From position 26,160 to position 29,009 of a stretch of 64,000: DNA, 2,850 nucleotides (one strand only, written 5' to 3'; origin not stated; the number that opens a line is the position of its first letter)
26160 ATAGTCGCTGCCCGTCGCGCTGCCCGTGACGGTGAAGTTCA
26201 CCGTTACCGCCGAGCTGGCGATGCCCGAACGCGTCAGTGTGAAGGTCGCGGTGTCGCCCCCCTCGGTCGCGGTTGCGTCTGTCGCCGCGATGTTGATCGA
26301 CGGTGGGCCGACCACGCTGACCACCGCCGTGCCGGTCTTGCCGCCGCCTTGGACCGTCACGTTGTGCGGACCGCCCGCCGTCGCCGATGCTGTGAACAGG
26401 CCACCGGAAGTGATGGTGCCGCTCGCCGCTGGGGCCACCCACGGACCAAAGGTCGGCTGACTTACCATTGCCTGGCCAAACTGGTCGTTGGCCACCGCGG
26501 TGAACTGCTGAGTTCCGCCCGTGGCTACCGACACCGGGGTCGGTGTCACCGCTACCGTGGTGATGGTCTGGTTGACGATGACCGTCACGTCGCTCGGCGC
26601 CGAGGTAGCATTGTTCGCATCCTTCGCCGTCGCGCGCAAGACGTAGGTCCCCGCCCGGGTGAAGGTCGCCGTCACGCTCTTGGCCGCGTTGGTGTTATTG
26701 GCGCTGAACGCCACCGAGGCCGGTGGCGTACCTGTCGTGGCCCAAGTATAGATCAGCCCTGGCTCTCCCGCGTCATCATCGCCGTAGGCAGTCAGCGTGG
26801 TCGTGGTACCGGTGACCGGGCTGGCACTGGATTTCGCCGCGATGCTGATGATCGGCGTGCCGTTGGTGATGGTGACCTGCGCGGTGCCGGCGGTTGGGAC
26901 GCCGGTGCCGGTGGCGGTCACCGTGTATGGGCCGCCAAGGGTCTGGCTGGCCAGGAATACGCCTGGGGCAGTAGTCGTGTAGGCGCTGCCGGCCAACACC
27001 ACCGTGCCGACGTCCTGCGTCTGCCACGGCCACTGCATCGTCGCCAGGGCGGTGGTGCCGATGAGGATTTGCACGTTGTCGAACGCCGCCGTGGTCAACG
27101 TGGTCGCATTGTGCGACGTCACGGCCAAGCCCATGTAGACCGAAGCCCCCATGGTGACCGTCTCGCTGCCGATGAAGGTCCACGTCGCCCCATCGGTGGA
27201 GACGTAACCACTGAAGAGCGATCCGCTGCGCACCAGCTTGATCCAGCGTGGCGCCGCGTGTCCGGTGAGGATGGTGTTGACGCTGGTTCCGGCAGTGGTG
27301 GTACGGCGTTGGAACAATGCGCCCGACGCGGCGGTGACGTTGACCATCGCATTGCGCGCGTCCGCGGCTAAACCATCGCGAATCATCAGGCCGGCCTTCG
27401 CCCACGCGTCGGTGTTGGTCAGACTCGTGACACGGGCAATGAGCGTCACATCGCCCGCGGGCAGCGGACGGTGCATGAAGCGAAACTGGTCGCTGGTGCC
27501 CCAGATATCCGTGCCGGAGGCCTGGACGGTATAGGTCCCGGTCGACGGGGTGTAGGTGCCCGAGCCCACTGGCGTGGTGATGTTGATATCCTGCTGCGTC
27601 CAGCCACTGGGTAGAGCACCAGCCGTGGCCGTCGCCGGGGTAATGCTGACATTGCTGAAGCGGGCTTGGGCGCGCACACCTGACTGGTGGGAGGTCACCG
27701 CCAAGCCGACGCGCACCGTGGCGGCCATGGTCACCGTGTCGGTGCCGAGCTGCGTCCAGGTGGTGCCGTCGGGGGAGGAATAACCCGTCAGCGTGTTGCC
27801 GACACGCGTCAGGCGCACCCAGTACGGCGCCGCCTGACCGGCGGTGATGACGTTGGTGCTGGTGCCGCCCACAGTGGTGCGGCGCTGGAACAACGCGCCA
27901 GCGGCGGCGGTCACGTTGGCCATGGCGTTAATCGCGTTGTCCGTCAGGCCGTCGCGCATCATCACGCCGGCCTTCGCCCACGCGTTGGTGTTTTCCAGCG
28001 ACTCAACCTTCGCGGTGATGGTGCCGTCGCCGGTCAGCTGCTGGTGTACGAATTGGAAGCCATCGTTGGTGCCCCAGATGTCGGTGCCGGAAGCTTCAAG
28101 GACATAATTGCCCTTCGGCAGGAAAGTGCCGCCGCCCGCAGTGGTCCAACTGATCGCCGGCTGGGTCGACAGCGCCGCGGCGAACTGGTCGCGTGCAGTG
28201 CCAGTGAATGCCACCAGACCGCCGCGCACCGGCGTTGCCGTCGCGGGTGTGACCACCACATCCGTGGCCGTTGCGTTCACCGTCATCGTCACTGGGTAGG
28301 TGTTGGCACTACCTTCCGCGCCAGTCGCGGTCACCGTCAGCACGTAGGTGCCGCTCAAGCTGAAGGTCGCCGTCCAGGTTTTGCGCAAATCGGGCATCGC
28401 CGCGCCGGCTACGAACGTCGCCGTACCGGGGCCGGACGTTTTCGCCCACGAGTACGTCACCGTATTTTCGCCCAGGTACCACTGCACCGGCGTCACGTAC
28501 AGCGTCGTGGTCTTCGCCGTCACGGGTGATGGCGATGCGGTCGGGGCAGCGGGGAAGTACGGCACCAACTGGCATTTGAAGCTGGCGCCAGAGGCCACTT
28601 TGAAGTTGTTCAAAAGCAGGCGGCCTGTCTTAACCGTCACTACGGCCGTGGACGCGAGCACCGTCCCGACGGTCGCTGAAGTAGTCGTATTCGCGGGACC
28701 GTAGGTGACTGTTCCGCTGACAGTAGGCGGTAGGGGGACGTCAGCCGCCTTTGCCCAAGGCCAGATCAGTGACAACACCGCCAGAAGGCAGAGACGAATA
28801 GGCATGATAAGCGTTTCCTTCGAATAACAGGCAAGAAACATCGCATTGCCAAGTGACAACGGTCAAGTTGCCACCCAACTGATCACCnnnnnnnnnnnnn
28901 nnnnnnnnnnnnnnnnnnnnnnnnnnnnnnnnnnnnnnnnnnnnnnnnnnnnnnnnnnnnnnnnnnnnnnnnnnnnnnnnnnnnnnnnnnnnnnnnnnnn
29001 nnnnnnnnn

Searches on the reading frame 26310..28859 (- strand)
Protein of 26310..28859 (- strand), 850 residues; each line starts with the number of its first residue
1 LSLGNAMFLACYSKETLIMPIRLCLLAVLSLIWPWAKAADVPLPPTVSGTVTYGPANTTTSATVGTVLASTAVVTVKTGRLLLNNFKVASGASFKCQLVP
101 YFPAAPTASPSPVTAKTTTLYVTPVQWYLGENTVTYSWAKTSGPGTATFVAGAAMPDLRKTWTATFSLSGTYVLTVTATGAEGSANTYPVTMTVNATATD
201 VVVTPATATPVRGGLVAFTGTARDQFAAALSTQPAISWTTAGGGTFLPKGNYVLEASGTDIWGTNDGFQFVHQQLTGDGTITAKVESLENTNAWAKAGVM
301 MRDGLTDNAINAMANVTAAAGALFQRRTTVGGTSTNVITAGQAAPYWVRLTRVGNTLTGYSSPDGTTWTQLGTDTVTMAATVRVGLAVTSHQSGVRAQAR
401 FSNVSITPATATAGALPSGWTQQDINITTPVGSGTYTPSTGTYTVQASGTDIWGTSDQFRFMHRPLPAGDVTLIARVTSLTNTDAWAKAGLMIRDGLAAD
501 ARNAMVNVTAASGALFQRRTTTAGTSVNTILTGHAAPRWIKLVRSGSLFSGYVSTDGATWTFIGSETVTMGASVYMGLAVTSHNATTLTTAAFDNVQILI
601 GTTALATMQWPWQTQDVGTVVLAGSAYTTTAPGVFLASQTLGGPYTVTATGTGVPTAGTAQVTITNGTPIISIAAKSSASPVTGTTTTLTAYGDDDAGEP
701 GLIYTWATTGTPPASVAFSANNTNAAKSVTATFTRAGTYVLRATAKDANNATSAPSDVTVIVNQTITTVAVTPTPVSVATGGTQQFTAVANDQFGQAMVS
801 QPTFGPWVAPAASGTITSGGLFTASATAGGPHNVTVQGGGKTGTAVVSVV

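Call 19: find_homologous_proteins(query=window:26310-28859:-, max_evalue=0.00001)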
Query window:26310-28859:- (850 aa): 2882 proteins with E <= 0.00001 among 8000 candidates; the best 120 are listed.
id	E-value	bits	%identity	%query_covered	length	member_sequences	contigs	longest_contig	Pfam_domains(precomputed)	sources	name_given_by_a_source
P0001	1.3e-222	760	42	44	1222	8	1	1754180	PF07081.19,PF00754.32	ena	-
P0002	1.3e-207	710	47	42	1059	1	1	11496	PF07081.19,PF00754.32,PF13091.13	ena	-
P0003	2.6e-204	699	44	42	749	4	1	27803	PF07081.19,PF17851.9,PF17957.8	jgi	-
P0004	1.8e-203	696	43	44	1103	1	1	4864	PF07081.19,PF00041.28,PF16656.12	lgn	-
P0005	2.8e-199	682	52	41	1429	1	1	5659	PF07081.19,PF25778.2,PF06739.18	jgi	jgi:regulation of enolase protein 1 (concanavalin A-like superfamily)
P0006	4.7e-199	682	41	41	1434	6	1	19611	PF07081.19,PF13360.14,PF13570.14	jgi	-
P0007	7.9e-191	655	40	45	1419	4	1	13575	PF07081.19,PF13360.14,PF25852.1,PF13570.14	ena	-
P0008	1.0e-189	651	50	83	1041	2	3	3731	PF07081.19,PF07646.22,PF13418.13,PF00801.27,PF24681.2,PF13415.13,PF24981.2,PF01344.32,PF25210.2,PF24996.1,PF22352.3,PF07250.18,PF13964.13,PF17963.8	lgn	-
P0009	4.1e-188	646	42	45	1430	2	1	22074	PF07081.19,PF12371.15,PF15902.13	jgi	jgi:regulation of enolase protein 1 (concanavalin A-like superfamily)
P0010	5.4e-188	645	43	44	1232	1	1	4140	PF07081.19,PF22544.3,PF15902.13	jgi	jgi:regulation of enolase protein 1 (concanavalin A-like superfamily)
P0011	1.0e-186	641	44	42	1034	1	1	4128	PF07081.19,PF13091.13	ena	-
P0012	1.8e-177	610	48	41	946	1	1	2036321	PF07081.19,PF17957.8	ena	-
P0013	2.3e-177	610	39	47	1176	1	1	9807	PF07081.19,PF17851.9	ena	-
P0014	1.9e-176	607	42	45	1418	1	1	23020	PF01011.29,PF07081.19,PF13360.14,PF25852.1,PF13570.14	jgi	jgi:outer membrane protein assembly factor BamB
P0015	6.0e-176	605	39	49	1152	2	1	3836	PF07081.19,PF17851.9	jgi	jgi:hypothetical protein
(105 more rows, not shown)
